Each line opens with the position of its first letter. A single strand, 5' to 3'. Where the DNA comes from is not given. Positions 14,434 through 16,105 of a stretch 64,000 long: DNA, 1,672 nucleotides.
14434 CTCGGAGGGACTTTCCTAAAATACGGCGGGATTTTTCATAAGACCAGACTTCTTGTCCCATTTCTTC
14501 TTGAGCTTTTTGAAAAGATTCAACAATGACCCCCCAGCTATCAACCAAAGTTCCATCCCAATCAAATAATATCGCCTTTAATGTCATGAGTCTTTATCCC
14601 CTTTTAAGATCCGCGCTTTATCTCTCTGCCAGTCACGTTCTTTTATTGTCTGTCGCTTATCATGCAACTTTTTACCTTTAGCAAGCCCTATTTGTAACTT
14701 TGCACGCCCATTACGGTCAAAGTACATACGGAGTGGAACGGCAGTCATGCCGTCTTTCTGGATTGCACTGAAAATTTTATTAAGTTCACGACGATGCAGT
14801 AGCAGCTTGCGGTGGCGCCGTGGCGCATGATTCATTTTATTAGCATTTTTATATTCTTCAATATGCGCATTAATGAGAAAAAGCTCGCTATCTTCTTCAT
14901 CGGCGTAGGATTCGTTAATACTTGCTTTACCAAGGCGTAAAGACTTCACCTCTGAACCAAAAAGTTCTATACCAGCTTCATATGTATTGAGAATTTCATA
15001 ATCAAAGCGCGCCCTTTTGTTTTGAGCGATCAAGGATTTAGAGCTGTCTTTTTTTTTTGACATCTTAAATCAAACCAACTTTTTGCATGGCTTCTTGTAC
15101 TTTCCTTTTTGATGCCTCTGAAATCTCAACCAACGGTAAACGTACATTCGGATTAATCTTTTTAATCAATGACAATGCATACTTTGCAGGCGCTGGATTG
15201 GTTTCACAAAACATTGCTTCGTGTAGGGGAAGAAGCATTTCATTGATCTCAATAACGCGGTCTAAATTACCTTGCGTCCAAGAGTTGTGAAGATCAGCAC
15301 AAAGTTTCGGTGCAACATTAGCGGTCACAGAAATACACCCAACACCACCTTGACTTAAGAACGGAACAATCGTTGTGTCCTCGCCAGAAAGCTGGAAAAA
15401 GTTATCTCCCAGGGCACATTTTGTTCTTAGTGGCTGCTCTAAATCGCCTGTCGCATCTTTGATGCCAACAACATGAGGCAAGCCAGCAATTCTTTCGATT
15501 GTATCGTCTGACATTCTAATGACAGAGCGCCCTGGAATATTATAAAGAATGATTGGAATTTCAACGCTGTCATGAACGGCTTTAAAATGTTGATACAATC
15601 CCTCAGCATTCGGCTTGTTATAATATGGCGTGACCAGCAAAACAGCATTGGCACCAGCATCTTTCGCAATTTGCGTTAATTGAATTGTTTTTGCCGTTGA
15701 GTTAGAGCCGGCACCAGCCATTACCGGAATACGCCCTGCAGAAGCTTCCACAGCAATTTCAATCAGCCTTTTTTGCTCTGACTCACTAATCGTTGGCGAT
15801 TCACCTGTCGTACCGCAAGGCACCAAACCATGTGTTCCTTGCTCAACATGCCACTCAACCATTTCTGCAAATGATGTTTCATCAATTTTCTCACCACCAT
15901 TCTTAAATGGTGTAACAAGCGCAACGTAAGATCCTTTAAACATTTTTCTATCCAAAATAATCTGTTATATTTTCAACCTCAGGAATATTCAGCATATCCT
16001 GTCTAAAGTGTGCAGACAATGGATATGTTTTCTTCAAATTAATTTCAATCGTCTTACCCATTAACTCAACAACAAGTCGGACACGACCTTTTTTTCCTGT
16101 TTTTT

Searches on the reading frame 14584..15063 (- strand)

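Call 58: search_protein_families(library=pfam, proteins=[window:14584-15063:-], max_evalue=0.0001)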
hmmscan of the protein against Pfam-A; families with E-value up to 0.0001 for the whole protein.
window:14584-15063:- (159 aa): 1 family
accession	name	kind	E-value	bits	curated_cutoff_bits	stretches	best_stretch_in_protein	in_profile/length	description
PF01668.23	SmpB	-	2.5e-59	199.8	27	1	12-154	1-142/143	SmpB protein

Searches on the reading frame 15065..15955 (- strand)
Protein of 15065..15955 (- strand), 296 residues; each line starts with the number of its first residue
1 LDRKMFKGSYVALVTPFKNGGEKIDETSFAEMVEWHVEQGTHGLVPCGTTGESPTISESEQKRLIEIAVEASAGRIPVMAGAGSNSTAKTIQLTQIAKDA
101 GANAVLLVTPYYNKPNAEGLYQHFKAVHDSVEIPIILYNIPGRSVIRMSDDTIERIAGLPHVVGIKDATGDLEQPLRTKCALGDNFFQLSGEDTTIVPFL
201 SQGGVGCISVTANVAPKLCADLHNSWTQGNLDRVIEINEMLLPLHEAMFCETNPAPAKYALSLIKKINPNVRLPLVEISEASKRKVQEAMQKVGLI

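Call 58: search_protein_families(library=pfam, proteins=[window:15065-15955:-], max_evalue=0.0001)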
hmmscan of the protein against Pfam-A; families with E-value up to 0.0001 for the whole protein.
window:15065-15955:- (296 aa): 1 family
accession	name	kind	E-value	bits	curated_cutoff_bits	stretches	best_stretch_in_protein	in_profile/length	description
PF00701.28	DHDPS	-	7.1e-89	297.8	22.1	1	6-292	2-288/289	Dihydrodipicolinate synthetase family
